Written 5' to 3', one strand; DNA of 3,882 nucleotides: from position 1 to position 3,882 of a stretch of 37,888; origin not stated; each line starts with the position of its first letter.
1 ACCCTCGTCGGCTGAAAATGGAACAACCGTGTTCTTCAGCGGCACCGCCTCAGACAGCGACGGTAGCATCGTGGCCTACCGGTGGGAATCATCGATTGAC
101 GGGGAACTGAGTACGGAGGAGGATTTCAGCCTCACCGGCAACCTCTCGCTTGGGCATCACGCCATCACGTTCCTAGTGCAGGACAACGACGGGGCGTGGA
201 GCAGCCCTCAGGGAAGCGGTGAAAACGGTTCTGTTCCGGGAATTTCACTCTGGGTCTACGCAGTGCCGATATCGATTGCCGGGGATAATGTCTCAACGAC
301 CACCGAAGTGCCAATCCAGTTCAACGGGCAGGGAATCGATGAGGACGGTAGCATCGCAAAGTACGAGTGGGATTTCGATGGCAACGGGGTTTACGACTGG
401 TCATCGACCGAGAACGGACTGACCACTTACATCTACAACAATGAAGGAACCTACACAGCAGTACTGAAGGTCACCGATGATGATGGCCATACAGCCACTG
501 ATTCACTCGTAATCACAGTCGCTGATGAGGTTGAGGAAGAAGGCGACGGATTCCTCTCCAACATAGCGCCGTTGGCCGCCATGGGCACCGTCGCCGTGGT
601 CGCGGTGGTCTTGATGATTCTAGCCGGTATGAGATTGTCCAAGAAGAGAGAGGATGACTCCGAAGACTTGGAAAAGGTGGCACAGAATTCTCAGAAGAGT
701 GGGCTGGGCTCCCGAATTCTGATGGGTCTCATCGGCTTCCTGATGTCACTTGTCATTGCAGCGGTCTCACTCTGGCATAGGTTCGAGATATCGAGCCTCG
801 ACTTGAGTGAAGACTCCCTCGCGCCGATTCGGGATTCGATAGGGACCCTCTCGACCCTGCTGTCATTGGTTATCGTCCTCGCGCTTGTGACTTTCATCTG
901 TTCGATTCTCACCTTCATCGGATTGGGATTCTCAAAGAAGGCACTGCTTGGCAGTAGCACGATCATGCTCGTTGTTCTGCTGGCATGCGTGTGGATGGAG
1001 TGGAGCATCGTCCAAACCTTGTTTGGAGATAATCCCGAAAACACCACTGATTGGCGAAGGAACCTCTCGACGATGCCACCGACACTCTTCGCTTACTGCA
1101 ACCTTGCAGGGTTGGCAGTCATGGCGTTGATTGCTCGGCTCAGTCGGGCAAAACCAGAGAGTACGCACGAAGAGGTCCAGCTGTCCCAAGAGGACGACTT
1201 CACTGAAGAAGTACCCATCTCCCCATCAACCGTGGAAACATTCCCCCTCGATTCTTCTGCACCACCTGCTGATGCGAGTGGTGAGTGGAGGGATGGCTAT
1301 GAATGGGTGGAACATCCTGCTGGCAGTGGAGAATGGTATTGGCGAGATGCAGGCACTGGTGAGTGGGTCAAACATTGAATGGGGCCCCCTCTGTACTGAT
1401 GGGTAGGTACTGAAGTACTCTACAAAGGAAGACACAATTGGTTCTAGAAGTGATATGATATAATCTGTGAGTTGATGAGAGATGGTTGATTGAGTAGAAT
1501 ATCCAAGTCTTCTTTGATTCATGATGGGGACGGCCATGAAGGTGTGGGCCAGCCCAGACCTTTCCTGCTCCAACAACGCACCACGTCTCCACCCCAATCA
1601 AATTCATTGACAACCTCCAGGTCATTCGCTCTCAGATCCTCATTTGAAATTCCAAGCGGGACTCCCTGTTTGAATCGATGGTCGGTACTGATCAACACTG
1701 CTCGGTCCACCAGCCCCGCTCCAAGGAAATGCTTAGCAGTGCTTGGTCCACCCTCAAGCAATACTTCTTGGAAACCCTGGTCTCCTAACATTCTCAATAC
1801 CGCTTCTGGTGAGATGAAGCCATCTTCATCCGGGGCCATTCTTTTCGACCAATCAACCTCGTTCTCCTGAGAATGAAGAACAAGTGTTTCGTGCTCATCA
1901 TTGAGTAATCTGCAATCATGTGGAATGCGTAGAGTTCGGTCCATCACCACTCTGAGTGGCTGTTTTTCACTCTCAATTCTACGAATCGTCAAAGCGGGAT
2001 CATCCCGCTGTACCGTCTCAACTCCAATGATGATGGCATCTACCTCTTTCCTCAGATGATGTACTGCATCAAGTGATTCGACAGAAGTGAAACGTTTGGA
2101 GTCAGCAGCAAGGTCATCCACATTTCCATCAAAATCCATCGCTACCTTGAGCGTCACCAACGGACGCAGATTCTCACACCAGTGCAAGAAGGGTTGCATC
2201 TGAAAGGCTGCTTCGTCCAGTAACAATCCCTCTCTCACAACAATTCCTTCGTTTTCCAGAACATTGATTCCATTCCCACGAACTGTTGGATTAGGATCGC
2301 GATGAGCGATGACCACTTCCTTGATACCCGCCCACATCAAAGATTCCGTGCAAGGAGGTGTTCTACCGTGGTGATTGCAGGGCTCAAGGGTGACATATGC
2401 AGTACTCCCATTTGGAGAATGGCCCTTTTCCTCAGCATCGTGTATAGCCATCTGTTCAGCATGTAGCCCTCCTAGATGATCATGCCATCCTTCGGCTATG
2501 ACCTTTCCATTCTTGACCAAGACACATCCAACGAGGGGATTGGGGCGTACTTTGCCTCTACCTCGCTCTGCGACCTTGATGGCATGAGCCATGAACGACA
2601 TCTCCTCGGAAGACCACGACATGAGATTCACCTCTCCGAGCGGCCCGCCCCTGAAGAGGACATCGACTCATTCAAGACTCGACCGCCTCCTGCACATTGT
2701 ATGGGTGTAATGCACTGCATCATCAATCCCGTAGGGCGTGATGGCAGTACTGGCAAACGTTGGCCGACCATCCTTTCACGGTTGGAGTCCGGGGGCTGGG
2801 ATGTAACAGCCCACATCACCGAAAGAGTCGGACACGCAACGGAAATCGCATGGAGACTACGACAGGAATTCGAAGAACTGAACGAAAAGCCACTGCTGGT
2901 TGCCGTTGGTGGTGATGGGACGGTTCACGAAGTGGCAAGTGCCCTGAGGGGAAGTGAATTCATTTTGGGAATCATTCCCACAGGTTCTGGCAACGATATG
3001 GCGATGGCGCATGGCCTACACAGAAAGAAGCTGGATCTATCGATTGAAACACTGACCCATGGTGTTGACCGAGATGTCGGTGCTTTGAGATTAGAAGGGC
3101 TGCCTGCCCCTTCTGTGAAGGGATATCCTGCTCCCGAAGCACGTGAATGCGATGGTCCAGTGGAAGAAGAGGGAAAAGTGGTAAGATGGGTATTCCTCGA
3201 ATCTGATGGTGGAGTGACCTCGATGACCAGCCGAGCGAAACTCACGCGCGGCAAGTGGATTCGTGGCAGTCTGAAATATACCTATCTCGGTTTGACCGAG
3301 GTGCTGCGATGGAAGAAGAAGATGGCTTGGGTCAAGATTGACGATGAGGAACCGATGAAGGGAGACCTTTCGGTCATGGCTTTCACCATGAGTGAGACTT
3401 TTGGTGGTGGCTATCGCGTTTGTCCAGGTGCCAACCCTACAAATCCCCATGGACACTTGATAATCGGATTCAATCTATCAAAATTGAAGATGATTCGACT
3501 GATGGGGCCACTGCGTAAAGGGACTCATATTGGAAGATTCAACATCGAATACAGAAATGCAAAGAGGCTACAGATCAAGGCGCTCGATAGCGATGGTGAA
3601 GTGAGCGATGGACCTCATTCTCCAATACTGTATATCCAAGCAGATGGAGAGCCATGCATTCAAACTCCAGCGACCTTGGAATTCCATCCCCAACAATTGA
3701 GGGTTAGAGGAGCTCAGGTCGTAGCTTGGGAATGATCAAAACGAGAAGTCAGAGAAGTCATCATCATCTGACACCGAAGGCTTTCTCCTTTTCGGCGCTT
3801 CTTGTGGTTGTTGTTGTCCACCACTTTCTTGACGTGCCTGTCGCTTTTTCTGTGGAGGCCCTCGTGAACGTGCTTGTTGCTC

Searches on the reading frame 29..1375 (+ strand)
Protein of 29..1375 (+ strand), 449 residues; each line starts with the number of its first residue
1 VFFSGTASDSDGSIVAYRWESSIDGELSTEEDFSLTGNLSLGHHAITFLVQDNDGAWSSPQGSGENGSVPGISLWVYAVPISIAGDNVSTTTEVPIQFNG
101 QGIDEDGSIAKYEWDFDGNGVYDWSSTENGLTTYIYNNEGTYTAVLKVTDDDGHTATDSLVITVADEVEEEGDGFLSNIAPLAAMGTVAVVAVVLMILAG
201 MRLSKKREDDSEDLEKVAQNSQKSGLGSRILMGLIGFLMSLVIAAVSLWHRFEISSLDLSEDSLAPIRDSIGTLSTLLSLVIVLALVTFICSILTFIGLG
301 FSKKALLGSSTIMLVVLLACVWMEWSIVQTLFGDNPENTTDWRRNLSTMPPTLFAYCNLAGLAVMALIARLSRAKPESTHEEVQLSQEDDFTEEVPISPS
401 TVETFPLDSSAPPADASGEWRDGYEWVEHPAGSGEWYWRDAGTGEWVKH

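Call 62: search_protein_families(library=pfam, proteins=[window:29-1375:+], max_evalue=0.0001)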
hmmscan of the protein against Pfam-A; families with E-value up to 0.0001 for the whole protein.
window:29-1375:+ (449 aa): 3 families
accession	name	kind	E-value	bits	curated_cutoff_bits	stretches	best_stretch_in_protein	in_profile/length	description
PF18911.6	PKD_4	-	2.8e-14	53.4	27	1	80-164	4-85/85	PKD domain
PF00801.26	PKD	-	2.3e-12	47.2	23.5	1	93-159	14-76/80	PKD domain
PF22352.2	K319L-like_PKD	-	1.2e-11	44.8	27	1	84-164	1-84/84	K319L-like, PKD domain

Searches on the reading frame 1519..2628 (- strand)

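Call 62: search_protein_families(library=pfam, proteins=[window:1519-2628:-], max_evalue=0.0001)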
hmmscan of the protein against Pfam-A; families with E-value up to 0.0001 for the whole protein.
window:1519-2628:- (369 aa): 3 families
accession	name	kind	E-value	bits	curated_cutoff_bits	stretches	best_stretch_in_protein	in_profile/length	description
PF01872.23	RibD_C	-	8.9e-35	120.7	24.1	1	156-313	1-159/197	RibD C-terminal domain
PF00383.29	dCMP_cyt_deam_1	-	3.4e-20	72.3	25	1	9-108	4-101/102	Cytidine and deoxycytidylate deaminase zinc-binding region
PF14437.12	MafB19-deam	-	2.9e-09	37.4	27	1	32-125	24-117/142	MafB19-like deaminase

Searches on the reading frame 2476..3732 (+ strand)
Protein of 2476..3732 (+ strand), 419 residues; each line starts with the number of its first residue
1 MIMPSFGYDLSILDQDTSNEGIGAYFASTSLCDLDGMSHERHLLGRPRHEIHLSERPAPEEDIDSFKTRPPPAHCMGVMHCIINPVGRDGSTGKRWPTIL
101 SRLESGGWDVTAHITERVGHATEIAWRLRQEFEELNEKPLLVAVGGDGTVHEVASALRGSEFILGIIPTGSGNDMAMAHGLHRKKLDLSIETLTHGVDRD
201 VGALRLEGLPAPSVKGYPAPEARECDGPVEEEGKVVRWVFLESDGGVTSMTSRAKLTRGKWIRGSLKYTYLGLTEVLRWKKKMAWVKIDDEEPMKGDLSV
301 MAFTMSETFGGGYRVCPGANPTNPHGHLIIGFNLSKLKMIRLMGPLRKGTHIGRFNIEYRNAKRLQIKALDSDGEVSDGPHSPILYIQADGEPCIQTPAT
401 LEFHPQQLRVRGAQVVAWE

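Call 62: search_protein_families(library=pfam, proteins=[window:2476-3732:+], max_evalue=0.0001)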
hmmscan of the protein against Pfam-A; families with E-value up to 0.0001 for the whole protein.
window:2476-3732:+ (419 aa): 2 families
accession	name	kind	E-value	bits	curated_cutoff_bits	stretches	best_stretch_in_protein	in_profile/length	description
PF00781.29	DAGK_cat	-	3.7e-20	72.2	23.6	1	80-201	3-120/125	Diacylglycerol kinase catalytic domain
PF19279.4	YegS_C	-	3.1e-18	66.4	27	1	256-410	15-156/158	YegS C-terminal NAD kinase beta sandwich-like domain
